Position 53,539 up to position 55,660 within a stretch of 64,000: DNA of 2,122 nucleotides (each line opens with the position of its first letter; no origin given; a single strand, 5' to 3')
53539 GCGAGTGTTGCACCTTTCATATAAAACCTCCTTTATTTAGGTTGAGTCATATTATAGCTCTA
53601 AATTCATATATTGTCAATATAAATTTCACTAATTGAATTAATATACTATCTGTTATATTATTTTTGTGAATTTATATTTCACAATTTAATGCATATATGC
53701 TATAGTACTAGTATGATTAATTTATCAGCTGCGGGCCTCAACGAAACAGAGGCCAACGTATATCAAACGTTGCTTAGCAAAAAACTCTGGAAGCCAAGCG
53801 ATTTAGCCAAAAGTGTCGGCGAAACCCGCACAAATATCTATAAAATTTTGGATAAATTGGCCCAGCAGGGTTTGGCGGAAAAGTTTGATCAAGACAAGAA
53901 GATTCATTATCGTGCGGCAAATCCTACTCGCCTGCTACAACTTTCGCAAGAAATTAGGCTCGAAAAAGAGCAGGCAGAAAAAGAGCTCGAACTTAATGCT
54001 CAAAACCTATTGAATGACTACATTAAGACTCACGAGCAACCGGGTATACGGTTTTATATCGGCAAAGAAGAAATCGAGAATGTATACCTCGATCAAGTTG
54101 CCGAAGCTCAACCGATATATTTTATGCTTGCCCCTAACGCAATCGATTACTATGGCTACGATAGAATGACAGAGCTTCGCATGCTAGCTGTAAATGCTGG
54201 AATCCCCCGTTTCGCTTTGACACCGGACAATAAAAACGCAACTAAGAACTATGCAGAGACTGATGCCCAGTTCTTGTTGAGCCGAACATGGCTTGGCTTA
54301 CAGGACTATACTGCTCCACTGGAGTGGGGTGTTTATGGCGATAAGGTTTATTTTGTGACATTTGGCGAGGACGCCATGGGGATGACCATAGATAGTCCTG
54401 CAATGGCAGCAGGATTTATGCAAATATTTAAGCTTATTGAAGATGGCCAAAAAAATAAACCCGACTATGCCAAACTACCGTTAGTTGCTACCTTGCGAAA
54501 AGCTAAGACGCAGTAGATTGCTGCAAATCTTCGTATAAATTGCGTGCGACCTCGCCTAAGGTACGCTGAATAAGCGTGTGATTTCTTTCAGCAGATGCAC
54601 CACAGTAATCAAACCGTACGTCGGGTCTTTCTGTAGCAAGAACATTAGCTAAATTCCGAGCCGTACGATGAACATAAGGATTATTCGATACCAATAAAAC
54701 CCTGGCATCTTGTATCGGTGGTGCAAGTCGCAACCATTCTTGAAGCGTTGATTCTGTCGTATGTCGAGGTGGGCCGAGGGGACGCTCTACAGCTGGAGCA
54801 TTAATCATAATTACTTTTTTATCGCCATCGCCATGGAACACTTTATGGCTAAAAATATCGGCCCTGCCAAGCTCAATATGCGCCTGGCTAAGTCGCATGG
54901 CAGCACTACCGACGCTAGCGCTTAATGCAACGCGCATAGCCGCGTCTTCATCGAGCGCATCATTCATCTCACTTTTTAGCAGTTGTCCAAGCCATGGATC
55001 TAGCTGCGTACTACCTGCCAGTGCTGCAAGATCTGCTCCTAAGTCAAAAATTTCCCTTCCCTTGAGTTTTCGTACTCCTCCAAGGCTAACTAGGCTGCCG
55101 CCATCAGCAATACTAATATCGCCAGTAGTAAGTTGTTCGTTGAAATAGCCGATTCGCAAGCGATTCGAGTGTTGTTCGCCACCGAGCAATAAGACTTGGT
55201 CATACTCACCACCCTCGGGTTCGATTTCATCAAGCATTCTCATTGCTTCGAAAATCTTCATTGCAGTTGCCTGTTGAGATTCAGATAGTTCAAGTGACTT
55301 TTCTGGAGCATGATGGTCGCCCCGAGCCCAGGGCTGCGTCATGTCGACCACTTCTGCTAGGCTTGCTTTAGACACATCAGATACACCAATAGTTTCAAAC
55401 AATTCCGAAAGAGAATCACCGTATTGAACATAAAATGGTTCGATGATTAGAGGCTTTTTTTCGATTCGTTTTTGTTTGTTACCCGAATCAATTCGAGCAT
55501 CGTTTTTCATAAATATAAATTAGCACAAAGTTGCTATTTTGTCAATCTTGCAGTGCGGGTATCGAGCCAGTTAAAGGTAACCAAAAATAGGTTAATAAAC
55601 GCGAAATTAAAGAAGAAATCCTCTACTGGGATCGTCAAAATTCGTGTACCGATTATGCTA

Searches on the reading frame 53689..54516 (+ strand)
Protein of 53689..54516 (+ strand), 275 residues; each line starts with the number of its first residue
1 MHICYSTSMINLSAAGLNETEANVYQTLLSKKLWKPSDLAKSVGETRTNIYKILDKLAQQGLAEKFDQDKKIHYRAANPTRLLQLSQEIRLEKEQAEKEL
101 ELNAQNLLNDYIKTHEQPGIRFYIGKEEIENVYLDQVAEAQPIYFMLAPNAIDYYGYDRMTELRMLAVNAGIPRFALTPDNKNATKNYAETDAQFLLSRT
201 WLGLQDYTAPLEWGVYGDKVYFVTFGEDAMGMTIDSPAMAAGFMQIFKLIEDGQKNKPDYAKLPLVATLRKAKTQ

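Call 3: search_protein_families(library=pfam, proteins=[window:53689-54516:+])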
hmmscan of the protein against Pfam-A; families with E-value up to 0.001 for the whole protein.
window:53689-54516:+ (275 aa): 1 family
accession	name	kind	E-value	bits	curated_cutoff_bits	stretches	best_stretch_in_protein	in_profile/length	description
PF01978.25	TrmB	-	7.8e-13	48.5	25.6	1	12-79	1-67/68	Sugar-specific transcriptional regulator TrmB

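Call 4: search_protein_families(library=ncbifam, proteins=[window:53689-54516:+])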
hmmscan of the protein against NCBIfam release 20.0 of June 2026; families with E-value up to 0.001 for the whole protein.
window:53689-54516:+ (275 aa): 2 families
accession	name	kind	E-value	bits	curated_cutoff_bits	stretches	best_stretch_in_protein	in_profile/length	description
NF053606.1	Sta1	subfamily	6.8e-06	26.1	80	1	16-70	17-71/100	Sta1 family transcriptional regulator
NF040939.2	trans_reg_lrs14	equivalog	0.00012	22.1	90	1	16-71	18-74/103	Lrs14 family HTH-type transcriptional regulator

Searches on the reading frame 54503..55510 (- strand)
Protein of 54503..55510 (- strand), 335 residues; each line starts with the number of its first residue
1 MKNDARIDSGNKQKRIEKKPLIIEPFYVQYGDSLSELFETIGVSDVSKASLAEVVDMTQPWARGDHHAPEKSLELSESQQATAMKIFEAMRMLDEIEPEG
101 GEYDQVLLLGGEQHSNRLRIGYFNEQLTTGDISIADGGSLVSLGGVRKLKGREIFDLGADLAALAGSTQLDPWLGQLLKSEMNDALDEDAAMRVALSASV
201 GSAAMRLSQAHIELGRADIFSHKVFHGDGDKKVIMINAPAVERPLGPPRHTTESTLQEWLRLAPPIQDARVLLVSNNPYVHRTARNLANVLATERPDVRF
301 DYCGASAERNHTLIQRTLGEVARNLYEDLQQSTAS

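Call 3: search_protein_families(library=pfam, proteins=[window:54503-55510:-])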
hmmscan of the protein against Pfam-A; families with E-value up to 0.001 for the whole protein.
window:54503-55510:- (335 aa): 0 families

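Call 4: search_protein_families(library=ncbifam, proteins=[window:54503-55510:-])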
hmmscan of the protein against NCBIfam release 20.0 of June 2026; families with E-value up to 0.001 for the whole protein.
window:54503-55510:- (335 aa): 0 families

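Call 54: search_protein_families(library=pfam, proteins=[window:54503-55510:-], max_evalue=0.1)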
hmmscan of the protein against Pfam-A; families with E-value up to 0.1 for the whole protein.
window:54503-55510:- (335 aa): 0 families

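Call 64: find_homologous_proteins(query=window:54503-55510:-, max_evalue=0.001)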
Query window:54503-55510:- (335 aa): 6 proteins with E <= 0.001 among 8000 candidates.
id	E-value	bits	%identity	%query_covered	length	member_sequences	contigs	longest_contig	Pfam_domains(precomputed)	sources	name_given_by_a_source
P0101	1.5e-217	739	100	100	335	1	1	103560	-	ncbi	-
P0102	1.2e-85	306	49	95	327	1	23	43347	-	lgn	-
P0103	2.9e-76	275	46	94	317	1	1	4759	-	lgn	-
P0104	3.3e-74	268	48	87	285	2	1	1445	-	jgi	-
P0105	7.4e-74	267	44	91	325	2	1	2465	-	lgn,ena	-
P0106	2.9e-68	249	43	87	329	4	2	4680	-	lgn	-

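Call 65: find_encoding_contigs(protein=P0101, flank=10000, max_places=3)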
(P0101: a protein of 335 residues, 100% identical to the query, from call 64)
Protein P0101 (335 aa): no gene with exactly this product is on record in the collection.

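Call 66: find_encoding_contigs(protein=P0102, flank=10000, max_places=3)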
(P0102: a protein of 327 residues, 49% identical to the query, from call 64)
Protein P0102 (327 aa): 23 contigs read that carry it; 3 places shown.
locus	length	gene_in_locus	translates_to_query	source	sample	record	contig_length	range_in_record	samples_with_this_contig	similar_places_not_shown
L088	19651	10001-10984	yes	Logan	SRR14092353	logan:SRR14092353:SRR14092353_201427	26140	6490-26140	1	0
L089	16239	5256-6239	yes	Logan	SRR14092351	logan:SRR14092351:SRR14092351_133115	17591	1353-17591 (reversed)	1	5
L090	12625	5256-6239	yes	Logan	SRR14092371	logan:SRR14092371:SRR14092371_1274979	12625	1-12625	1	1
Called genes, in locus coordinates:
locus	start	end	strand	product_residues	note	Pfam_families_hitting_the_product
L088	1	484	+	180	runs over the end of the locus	PF00929:RNase_T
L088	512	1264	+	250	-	-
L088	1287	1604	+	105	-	PF04237:YjbR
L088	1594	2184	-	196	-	-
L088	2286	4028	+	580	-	PF01807:Zn_ribbon_DnaG, PF08275:DNAG_N, PF01751:Toprim, PF13155:Toprim_2, PF13362:Toprim_3 (weak), PF13662:Toprim_4, PF10410:DnaB_bind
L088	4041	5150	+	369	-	PF00140:Sigma70_r1_2, PF04542:Sigma70_r2, PF04539:Sigma70_r3, PF04545:Sigma70_r4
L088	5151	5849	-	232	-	PF13207:AAA_17 (weak), PF13238:AAA_18 (weak)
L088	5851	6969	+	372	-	PF00348:polyprenyl_synt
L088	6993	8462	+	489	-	PF00070:Pyr_redox (faint), PF00890:FAD_binding_2 (weak), PF01134:GIDA (faint), PF01266:DAO, PF01593:Amino_oxidase, PF07992:Pyr_redox_2, PF12831:FAD_oxidored (weak), PF13450:NAD_binding_8, +2 more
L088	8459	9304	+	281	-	PF00494:SQS_PSY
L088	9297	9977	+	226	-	PF18916:Lycopene_cyc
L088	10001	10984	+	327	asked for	-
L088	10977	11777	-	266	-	PF01978:TrmB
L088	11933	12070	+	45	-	-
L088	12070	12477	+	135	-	-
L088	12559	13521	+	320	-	PF27209:Rv3785_N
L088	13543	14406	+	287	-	PF01427:Peptidase_M15 (faint)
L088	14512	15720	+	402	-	PF12229:PG_binding_4 (faint)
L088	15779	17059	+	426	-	PF02467:Whib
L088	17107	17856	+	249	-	PF02467:Whib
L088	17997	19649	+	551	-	?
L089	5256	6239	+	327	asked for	-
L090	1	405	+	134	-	?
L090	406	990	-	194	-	PF13238:AAA_18 (weak), PF13207:AAA_17 (weak)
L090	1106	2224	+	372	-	PF00348:polyprenyl_synt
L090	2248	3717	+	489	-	PF00070:Pyr_redox (faint), PF00890:FAD_binding_2 (weak), PF01134:GIDA (faint), PF01266:DAO, PF01593:Amino_oxidase, PF07992:Pyr_redox_2, PF12831:FAD_oxidored (weak), PF13450:NAD_binding_8, +2 more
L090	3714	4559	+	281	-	PF00494:SQS_PSY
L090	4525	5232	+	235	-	PF18916:Lycopene_cyc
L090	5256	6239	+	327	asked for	-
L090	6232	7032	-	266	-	PF01978:TrmB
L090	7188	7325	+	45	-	-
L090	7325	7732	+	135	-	-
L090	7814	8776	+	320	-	PF27209:Rv3785_N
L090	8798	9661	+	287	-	PF01427:Peptidase_M15 (faint)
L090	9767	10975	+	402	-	PF12229:PG_binding_4 (faint)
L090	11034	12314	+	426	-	PF02467:Whib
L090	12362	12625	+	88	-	?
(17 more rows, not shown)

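Call 74: predict_structure(alignment_id=A1)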
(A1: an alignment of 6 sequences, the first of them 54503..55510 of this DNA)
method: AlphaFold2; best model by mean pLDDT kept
length: 335 residues; sequences in the alignment: 6
mean_pLDDT: 80.1   pTM: 0.81
mean pLDDT of the five models: 80.1, 79.9, 77.4, 77.3, 76.9
residues with pLDDT >= 90: 113; 70-90: 152; 50-70: 50; < 50: 20
segments of 3 or more residues with pLDDT < 50: 1-17
pLDDT, mean of each block of 10 residues (from residue 1): 31 44 81 92 81 90 77 88 93 90 93 87 91 91 82 80 64 53 64 77 69 69 78 85 74 89 94 92 90 92 89 89 90 70
secondary structure, 60 per line:
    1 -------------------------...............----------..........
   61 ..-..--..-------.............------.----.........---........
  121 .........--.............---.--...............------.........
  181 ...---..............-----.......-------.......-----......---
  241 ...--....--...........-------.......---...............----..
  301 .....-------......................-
elements in order: H26-40 H51-62 H77-89 E101-109 H113-129 E132-144 H151-165 H172-183 H188-200 E206-212 E220-226 E232-237 E241-243 E246-249 H252-262 E270-276 H280-294 E299-305 H313-334

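Call 77: fold_search(model_id=the predicted structure, library=pdb)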
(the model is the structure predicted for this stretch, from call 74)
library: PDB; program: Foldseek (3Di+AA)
matches with E <= 10: 924; with E <= 0.001: 0
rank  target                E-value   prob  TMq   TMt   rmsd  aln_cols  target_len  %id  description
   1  6hk1_A                3.8e-03  0.16  0.15  0.17  20.8       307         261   12  Crystal structure of the Thiazole synthase from Methanothermococcus thermolithotrophicus co-crystallized with Tb-Xo4 (released 2019-06-19)
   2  6hk1_C                5.0e-03  0.15  0.15  0.17  20.8       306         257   12  Crystal structure of the Thiazole synthase from Methanothermococcus thermolithotrophicus co-crystallized with Tb-Xo4 (released 2019-06-19)
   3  8eym_A                8.5e-03  0.18  0.16  0.16  22.1       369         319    9  CRYSTAL STRUCTURE OF NAGB-II PHOSPHOSUGAR ISOMERASE FROM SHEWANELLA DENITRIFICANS OS217 IN COMPLEX WITH GLUCITOLAMINE- (released 2023-05-17)
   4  3fpz_A                1.4e-02  0.10  0.12  0.13  20.6       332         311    9  Saccharomyces cerevisiae THI4p is a suicide thiamin thiazole synthase (released 2010-01-19)
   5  9ny7_B                2.3e-02  0.15  0.18  0.19  20.8       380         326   10  Crystal structure of the ribose operon repressor, RbsR, bound to ribose (released 2025-07-16)
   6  8eym_B                2.7e-02  0.11  0.16  0.16  22.1       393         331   10  CRYSTAL STRUCTURE OF NAGB-II PHOSPHOSUGAR ISOMERASE FROM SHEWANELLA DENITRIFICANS OS217 IN COMPLEX WITH GLUCITOLAMINE- (released 2023-05-17)
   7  8g2j_D                3.8e-02  0.18  0.20  0.11  17.2       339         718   10  Hybrid aspen cellulose synthase-8 bound to UDP-glucose (released 2023-03-01)
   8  4nzh                  4.0e-02  0.10  0.13  0.11  19.9       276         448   12  A. fumigatus flavin-dependent ornithine monooxygenase R279A mutant (released 2015-03-04)
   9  3e3a_A                4.5e-02  0.13  0.13  0.15  16.7       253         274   13  The Structure of Rv0554 from Mycobacterium tuberculosis (released 2009-06-23)
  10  3jsk_B                5.1e-02  0.08  0.14  0.15  21.3       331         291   12  Thiazole synthase from Neurospora crassa (released 2010-09-29)
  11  3f8r_B                5.4e-02  0.09  0.12  0.13  20.2       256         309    9  Crystal structure of Sulfolobus solfataricus Thioredoxin reductase B3 in complex with two NADP molecules (released 2009-01-13)
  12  4b64                  5.7e-02  0.07  0.13  0.10  19.4       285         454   10  A. fumigatus ornithine hydroxylase (SidA) bound to NADP and Lysine (released 2012-10-03)
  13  8g2j_I                6.1e-02  0.16  0.20  0.11  17.4       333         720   11  Hybrid aspen cellulose synthase-8 bound to UDP-glucose (released 2023-03-01)
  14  3gyx_A                7.2e-02  0.13  0.13  0.08  17.4       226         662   12  Crystal structure of adenylylsulfate reductase from Desulfovibrio gigas (released 2009-12-15)
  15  6jdk_B                7.6e-02  0.08  0.12  0.09  19.0       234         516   13  Crystal structure of Baeyer-Villiger monooxygenase from Parvibaculum lavamentivorans (released 2019-04-10)
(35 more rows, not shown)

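Call 88: search_protein_representatives(alignment_id=A1)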
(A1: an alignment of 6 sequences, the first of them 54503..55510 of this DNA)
Query: 6 sequences, 332 profile positions. Proteins with E-value up to 0.001 (for the whole library): 632; up to 1e-10: 155; up to 1e-30: 63. The best 150 are listed.
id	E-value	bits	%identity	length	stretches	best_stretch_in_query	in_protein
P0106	9.0e-160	547.5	-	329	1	1-331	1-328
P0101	1.3e-154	530.6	-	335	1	1-331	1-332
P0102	7.1e-153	524.8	-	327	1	1-330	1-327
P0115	1.9e-82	293.4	-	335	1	14-328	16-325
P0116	2.1e-76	273.5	-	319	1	15-328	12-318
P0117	4.6e-61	223.1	-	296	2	184-328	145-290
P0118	1.4e-60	221.4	-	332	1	21-330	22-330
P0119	7.3e-60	219.1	-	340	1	22-330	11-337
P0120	1.2e-58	215.1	-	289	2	20-151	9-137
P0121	1.7e-57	211.4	-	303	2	18-152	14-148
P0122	3.7e-57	210.2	-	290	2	18-149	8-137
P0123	7.7e-57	209.2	-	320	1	21-330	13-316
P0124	1.6e-55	204.9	-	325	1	48-328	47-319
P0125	3.1e-53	197.3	-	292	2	187-330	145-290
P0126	3.3e-53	197.2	-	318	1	20-329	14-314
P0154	2.8e-39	151.5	-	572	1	19-328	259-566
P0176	7.8e-30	120.4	-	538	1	21-329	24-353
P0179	4.7e-29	117.9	-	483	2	226-329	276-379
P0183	6.2e-28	114.2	-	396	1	15-329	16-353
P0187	3.3e-26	108.5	-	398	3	19-214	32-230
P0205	2.1e-19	86.1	-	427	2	229-327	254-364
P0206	4.1e-19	85.2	-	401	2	231-326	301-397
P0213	1.4e-15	73.5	-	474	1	21-329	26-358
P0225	1.7e-13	66.7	-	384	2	33-173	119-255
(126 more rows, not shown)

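Call 89: search_protein_families(library=pfam, proteins=[P0154, P0176, P0179, P0213, P0205, P0206, P0183, P0187, P0115, P0225], max_evalue=0.01)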
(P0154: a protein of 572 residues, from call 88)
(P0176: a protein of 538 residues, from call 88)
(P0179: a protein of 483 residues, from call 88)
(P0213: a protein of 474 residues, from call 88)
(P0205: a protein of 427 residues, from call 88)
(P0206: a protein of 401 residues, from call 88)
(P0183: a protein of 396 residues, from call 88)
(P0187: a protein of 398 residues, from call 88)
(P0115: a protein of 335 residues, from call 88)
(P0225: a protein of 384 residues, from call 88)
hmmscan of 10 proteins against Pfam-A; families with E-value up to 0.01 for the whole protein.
P0154 (572 aa): 1 family
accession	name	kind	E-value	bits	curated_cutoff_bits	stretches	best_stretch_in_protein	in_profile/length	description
PF02578.20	Cu-oxidase_4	-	1.1e-21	77.8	22.9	1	56-241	42-228/238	Multi-copper polyphenol oxidoreductase laccase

P0176 (538 aa): 0 families

P0179 (483 aa): 0 families

P0213 (474 aa): 0 families

P0205 (427 aa): 0 families

P0206 (401 aa): 1 family
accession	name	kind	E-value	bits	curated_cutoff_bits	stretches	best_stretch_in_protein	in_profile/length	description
PF01052.25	FliMN_C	-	1.1e-14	54.6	23.8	1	8-73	7-72/73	Type III flagellar switch regulator (C-ring) FliN C-term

P0183 (396 aa): 0 families

P0187 (398 aa): 0 families

P0115 (335 aa): 0 families

P0225 (384 aa): 0 families
